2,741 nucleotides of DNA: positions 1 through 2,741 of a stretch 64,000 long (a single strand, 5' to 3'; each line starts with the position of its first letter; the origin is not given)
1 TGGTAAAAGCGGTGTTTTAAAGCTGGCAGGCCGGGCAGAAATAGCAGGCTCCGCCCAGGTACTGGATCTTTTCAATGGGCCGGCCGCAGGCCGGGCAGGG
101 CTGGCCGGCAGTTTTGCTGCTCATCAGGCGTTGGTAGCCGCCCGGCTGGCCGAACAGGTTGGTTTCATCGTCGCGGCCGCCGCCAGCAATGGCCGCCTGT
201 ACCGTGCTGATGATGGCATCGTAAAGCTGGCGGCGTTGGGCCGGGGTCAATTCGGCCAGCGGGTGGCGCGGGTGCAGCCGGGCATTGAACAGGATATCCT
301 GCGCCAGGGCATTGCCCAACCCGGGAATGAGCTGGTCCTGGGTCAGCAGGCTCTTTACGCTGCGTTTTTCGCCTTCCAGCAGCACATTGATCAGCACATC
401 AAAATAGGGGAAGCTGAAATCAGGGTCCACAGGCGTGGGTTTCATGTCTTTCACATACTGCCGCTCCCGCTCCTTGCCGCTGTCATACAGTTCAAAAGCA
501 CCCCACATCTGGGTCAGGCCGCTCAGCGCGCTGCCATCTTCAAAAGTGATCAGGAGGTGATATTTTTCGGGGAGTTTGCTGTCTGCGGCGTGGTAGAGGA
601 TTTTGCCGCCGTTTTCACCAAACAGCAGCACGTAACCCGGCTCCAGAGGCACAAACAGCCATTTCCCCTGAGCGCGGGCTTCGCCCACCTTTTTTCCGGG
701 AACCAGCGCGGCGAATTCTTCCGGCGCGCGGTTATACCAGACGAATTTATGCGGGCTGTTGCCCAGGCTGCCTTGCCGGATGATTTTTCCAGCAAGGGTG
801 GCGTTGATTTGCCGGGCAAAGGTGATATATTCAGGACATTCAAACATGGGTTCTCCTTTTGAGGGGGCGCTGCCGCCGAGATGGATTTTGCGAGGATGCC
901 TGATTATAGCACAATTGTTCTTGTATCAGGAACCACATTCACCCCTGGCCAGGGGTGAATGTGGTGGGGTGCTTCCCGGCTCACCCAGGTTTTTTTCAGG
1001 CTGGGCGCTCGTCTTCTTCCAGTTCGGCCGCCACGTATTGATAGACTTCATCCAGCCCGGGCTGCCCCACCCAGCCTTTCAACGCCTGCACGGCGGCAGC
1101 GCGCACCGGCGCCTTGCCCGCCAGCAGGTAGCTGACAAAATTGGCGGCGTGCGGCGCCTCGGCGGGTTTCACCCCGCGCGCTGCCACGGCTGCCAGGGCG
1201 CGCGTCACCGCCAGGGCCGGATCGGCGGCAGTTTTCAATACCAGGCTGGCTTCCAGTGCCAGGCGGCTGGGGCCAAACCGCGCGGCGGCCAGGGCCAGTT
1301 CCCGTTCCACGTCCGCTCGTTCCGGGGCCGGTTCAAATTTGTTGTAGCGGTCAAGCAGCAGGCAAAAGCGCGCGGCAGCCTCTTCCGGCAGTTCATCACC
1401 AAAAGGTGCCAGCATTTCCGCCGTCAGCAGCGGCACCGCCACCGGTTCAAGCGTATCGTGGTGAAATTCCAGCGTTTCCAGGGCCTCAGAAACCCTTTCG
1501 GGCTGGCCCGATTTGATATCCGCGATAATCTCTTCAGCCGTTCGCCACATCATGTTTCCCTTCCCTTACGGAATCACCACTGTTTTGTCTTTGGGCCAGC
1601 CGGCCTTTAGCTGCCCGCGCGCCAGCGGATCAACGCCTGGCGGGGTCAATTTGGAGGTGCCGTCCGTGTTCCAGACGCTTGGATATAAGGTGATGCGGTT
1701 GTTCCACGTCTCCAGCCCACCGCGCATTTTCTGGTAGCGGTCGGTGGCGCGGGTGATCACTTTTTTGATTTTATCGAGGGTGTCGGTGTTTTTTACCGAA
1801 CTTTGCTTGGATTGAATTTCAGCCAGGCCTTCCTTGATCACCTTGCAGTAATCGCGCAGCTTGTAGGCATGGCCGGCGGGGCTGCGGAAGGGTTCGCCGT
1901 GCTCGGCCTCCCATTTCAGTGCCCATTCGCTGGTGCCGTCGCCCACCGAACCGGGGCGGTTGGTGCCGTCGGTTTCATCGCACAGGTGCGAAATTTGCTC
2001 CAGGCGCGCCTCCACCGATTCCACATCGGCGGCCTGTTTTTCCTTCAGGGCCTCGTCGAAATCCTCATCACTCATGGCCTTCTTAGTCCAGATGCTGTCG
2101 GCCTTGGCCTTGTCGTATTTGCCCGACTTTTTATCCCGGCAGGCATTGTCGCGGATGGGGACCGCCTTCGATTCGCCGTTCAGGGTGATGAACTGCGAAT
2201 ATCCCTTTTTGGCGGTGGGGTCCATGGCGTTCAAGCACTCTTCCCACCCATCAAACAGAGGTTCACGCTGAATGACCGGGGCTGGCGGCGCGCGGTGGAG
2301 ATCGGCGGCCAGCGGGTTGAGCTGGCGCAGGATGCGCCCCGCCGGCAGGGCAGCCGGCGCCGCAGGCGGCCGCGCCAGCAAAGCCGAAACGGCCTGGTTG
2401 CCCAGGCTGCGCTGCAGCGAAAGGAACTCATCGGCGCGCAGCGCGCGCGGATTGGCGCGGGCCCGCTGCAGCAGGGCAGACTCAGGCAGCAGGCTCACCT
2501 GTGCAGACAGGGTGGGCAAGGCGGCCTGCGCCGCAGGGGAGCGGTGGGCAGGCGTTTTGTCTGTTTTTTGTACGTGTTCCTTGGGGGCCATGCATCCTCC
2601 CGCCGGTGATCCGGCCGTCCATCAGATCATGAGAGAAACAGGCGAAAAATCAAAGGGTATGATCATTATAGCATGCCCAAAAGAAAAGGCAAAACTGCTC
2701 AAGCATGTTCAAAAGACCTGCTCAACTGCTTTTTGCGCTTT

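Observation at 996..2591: Polymorphic-toxin-like gene with composition-shifted C-terminal module and adjacent putative immunity gene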

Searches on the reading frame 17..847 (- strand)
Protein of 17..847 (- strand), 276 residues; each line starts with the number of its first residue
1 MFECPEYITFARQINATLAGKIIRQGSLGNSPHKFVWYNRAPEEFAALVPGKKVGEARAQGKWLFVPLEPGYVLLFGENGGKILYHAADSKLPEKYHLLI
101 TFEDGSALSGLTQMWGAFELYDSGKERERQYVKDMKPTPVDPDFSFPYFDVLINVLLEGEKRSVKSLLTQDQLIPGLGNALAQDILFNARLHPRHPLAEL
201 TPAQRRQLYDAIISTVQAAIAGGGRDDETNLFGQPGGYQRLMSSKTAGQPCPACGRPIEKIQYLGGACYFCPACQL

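Call 3: search_protein_families(library=pfam, proteins=[window:17-847:-], max_evalue=1)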
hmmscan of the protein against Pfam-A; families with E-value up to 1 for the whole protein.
window:17-847:- (276 aa): 7 families
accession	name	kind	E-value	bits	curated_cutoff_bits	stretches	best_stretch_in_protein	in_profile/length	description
PF06831.19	H2TH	-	9.9e-13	48.3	34.7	1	155-223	17-85/93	Formamidopyrimidine-DNA glycosylase H2TH domain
PF01149.29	Fapy_DNA_glyco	-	2.5e-09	38.2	25.5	1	1-108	1-106/117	Formamidopyrimidine-DNA glycosylase N-terminal domain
PF06827.20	zf-FPG_IleRS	-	0.0079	16.5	21.3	1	248-275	1-28/30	Zinc finger found in FPG and IleRS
PF07191.17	Zn_ribbon_6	-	0.0083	16.5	25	1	249-275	30-56/67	Double zinc ribbon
PF05833.16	NFACT_N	-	0.009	15.3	31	1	137-216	165-240/456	NFACT N-terminal and middle domains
PF13453.11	Zn_ribbon_TFIIB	-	0.11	12.3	22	1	251-274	2-25/41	Transcription factor zinc-finger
PF05480.16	PSMbeta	-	0.27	11.5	25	1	207-222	3-18/43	Phenol-soluble modulin beta protein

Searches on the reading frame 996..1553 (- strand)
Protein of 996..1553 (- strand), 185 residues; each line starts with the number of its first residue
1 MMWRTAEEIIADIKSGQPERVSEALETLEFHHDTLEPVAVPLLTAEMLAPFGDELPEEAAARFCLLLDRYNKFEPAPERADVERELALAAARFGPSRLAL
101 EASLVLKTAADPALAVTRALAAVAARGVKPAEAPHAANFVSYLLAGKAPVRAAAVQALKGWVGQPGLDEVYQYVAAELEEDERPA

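Call 3: search_protein_families(library=pfam, proteins=[window:996-1553:-], max_evalue=1)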
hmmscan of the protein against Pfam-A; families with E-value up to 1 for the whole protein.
window:996-1553:- (185 aa): 0 families

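Call 4: search_protein_families(library=ncbifam, proteins=[window:996-1553:-], max_evalue=1)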
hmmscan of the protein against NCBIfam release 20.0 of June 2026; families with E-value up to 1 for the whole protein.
window:996-1553:- (185 aa): 0 families

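Call 10: find_homologous_proteins(query=window:996-1553:-, max_evalue=0.001)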
Query window:996-1553:- (185 aa): 13 proteins with E <= 0.001 among 8000 candidates.
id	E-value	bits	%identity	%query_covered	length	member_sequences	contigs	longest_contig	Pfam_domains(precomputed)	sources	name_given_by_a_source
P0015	1.3e-109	382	100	99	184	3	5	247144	-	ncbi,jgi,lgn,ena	-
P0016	5.6e-91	321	88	98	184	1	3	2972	-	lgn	-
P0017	1.3e-71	258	70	98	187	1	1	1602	-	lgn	-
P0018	7.6e-62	226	63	98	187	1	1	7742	-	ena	-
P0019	4.0e-61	224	64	98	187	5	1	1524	-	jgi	jgi:hypothetical protein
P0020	3.6e-59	218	61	98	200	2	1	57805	-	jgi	jgi:hypothetical protein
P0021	3.4e-49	185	57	98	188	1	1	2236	-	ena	-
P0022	3.6e-49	185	58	98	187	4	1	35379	-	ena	-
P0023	4.2e-48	182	54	98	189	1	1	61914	-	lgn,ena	-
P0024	1.5e-47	180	57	98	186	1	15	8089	-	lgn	-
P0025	7.9e-44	168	57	92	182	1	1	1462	-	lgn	-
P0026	1.8e-35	140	49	98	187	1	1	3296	-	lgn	-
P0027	1.2e-34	138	60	66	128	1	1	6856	-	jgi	jgi:hypothetical protein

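Call 32: find_encoding_contigs(protein=P0015, flank=3000, max_places=5)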
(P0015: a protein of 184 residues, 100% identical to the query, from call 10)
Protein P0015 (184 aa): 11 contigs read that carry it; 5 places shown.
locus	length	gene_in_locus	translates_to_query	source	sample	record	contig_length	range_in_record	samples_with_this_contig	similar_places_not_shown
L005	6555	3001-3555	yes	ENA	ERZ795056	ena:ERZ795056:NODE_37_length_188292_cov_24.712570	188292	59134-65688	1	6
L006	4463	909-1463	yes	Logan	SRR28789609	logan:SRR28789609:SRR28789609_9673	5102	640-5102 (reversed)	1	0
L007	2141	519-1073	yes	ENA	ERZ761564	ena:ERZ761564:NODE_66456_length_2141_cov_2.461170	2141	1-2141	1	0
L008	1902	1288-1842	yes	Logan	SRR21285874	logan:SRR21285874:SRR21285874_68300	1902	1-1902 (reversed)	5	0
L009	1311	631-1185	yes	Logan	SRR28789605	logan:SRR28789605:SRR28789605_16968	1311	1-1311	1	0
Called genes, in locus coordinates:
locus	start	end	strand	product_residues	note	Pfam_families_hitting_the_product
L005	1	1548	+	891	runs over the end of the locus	PF00690:Cation_ATPase_N, PF00122:E1-E2_ATPase, PF00702:Hydrolase, PF13246:Cation_ATPase, PF00689:Cation_ATPase_C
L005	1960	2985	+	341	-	-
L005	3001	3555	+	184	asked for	-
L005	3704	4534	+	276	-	PF01149:Fapy_DNA_glyco, PF06831:H2TH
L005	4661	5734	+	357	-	PF02129:Peptidase_S15, PF12146:Hydrolase_4, PF00561:Abhydrolase_1 (weak), PF12697:Abhydrolase_6, PF00326:Peptidase_S9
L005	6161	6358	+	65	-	-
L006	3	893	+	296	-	?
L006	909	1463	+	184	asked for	-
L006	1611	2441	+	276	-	PF01149:Fapy_DNA_glyco, PF06831:H2TH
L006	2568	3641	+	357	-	PF02129:Peptidase_S15, PF12146:Hydrolase_4, PF00561:Abhydrolase_1 (weak), PF12697:Abhydrolase_6, PF00326:Peptidase_S9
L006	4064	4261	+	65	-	-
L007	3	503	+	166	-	?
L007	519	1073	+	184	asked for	-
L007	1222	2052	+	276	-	PF01149:Fapy_DNA_glyco, PF06831:H2TH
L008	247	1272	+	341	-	-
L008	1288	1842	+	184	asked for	-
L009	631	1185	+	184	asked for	-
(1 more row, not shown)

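Call 60: find_related_loci(query=A6, collection=genome_contigs, flank=10000)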
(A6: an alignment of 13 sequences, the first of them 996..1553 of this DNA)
Query A6 (185 aa) in genome_contigs; peptide patterns used: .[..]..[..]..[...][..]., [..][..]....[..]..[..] (x = any residue, [..] = any of these).
207 stretches matched a pattern; 1 encode a relative of the query (tblastn E <= 1e-3); 1 distinct loci.
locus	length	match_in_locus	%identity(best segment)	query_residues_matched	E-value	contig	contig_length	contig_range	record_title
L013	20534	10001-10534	54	2-183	8e-47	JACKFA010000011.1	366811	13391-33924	MAG: Deltaproteobacteria bacterium isolate HK-STAS-MYXO-48 HK-STAS-MYXO-48_11, whole genome shotgun sequence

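Call 64: predict_structure(alignment_id=A6)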
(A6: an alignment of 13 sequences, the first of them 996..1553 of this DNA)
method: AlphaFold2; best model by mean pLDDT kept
length: 185 residues; sequences in the alignment: 13
mean_pLDDT: 96.4   pTM: 0.91
mean pLDDT of the five models: 96.4, 95.8, 95.8, 95.7, 95.0
residues with pLDDT >= 90: 180; 70-90: 4; 50-70: 1; < 50: 0
segments of 3 or more residues with pLDDT < 50: none
pLDDT, mean of each block of 10 residues (from residue 1): 88 96 97 95 97 97 97 97 98 97 98 99 98 98 98 98 95 96 88
secondary structure, 60 per line:
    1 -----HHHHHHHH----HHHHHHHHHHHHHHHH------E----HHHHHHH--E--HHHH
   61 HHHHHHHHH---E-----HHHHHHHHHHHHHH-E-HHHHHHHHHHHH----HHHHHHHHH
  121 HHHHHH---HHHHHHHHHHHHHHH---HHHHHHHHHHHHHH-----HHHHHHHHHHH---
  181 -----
elements in order: H6-13 H18-33 H45-51 H57-69 H79-92 H96-107 H112-126 H130-144 H148-161 H167-177

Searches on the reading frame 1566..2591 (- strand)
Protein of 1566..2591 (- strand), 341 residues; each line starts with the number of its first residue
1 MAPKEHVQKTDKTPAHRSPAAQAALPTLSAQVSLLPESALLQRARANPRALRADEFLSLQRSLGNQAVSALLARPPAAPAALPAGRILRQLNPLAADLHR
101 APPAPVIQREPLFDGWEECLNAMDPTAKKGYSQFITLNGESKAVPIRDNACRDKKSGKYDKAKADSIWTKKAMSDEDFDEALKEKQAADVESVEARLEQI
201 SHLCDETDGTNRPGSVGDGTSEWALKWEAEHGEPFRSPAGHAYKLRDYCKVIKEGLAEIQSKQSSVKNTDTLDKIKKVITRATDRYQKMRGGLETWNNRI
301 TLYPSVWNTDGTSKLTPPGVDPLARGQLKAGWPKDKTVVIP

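Call 3: search_protein_families(library=pfam, proteins=[window:1566-2591:-], max_evalue=1)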
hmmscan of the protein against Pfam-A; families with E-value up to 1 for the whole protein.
window:1566-2591:- (341 aa): 2 families
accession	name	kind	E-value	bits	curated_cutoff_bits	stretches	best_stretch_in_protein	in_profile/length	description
PF04399.18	Glutaredoxin2_C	-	0.026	14.8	32.8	1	159-212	29-82/130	Glutaredoxin 2, C terminal domain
PF10466.14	Inhibitor_I34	-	0.18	13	25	1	244-291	18-63/69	Saccharopepsin inhibitor I34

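Call 4: search_protein_families(library=ncbifam, proteins=[window:1566-2591:-], max_evalue=1)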
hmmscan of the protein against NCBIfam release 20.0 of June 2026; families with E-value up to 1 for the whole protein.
window:1566-2591:- (341 aa): 1 family
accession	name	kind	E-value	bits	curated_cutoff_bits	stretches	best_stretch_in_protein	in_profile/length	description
TIGR02318.1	phosphono_phnM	equivalog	0.063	12.2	390.55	1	164-207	178-221/376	phosphonate metabolism protein PhnM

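Call 6: find_homologous_proteins(query=window:1566-2591:-, max_evalue=0.001)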
Query window:1566-2591:- (341 aa): 14 proteins with E <= 0.001 among 8000 candidates.
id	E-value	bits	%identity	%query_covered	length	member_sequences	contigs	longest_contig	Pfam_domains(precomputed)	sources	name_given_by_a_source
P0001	5.9e-225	764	100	100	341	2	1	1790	-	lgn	-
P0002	4.4e-191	652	85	100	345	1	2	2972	-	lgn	-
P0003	1.6e-113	397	55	100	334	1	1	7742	-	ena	-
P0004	8.9e-109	382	56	96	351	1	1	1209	-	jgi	jgi:hypothetical protein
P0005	1.1e-97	345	64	67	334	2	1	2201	-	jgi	jgi:hypothetical protein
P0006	9.2e-94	332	62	67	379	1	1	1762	-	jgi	jgi:hypothetical protein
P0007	1.1e-86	309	60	67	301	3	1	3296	-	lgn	-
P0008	1.2e-86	309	57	69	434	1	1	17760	PF13699.12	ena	-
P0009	4.8e-82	294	57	69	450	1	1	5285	PF13699.12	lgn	-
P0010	3.5e-80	288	54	67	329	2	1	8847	-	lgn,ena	-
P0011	1.9e-78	282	47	87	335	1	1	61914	-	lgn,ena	-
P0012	7.7e-78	280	53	71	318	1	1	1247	-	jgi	jgi:hypothetical protein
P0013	1.7e-54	203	47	63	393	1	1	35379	PF13699.12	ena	-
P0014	1.7e-27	114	36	62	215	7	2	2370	-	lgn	-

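Call 15: find_encoding_contigs(protein=P0011, flank=8000, max_places=3)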
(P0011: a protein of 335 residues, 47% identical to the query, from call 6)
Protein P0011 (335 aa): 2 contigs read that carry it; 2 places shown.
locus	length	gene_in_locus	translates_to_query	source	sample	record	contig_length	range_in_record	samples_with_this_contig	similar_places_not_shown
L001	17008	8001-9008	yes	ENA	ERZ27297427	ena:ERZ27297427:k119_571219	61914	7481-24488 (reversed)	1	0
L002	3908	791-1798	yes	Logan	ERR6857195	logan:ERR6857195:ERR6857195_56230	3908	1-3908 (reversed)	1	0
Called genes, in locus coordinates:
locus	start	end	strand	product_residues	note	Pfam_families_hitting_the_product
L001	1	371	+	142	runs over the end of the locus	-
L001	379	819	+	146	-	PF10604:Polyketide_cyc2, PF03364:Polyketide_cyc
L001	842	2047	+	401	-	PF01656:CbiA (weak), PF02374:ArsA_ATPase, PF13614:AAA_31 (weak), PF17886:ArsA_HSP20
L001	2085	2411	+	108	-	-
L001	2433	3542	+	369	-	PF18854:baeRF_family10, PF18856:baeRF_family12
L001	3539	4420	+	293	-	PF00480:ROK, PF01869:BcrAD_BadFG (faint)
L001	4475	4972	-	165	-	PF00719:Pyrophosphatase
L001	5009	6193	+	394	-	PF00155:Aminotran_1_2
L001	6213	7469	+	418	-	PF00067:p450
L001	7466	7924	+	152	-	PF00583:Acetyltransf_1, PF13673:Acetyltransf_10 (weak), PF13508:Acetyltransf_7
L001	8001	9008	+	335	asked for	-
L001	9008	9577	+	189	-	-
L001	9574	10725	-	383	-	PF00144:Beta-lactamase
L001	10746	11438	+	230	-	PF02861:Clp_N (weak)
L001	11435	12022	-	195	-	PF00440:TetR_N, PF17932:TetR_C_24 (weak)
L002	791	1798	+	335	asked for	-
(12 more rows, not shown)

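Call 16: find_encoding_contigs(protein=P0013, flank=8000, max_places=3)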
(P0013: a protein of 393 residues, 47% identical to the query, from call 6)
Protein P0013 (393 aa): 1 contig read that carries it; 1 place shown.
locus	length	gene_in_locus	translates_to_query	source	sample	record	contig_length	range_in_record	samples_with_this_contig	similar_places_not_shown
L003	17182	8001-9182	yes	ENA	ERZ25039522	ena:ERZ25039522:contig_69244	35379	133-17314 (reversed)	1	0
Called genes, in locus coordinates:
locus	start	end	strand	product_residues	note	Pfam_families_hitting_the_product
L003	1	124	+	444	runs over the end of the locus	-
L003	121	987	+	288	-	PF00348:polyprenyl_synt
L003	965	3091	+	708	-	PF13249:SQHop_cyclase_N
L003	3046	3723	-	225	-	-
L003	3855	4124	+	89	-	PF02401:LYTB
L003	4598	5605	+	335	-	PF04055:Radical_SAM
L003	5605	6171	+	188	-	PF13292:DXP_synthase_N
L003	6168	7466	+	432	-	PF13292:DXP_synthase_N (faint), PF02779:Transket_pyr, PF02780:Transketolase_C (weak)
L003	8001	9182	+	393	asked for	PF13699:eCIS_core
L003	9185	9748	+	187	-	-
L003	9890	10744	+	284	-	PF13714:PEP_mutase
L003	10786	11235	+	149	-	-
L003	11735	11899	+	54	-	-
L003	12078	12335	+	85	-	PF06305:LapA_dom (weak)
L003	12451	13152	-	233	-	PF12698:ABC2_membrane_3 (weak)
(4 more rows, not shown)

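Call 17: find_encoding_contigs(protein=P0008, flank=8000, max_places=3)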
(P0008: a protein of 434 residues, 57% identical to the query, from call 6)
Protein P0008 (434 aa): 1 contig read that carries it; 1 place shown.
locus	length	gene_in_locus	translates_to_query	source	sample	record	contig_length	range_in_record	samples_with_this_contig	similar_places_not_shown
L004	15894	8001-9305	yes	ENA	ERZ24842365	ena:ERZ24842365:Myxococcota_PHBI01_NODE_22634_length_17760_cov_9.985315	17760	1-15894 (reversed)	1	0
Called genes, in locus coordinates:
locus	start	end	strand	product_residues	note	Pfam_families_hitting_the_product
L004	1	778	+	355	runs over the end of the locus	PF00072:Response_reg, PF01339:CheB_methylest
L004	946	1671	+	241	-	-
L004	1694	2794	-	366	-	PF12224:Amidoligase_2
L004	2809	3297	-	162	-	-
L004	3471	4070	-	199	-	-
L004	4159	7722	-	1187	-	PF09992:NAGPA, PF01839:FG-GAP (faint), PF13517:FG-GAP_3, PF00526:Dicty_CTDC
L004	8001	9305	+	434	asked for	PF13699:eCIS_core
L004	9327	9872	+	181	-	-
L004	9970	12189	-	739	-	PF02012:BNR (faint), PF07719:TPR_2 (faint), PF13432:TPR_16 (weak), PF14559:TPR_19 (weak)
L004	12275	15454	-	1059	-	-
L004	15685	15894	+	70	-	?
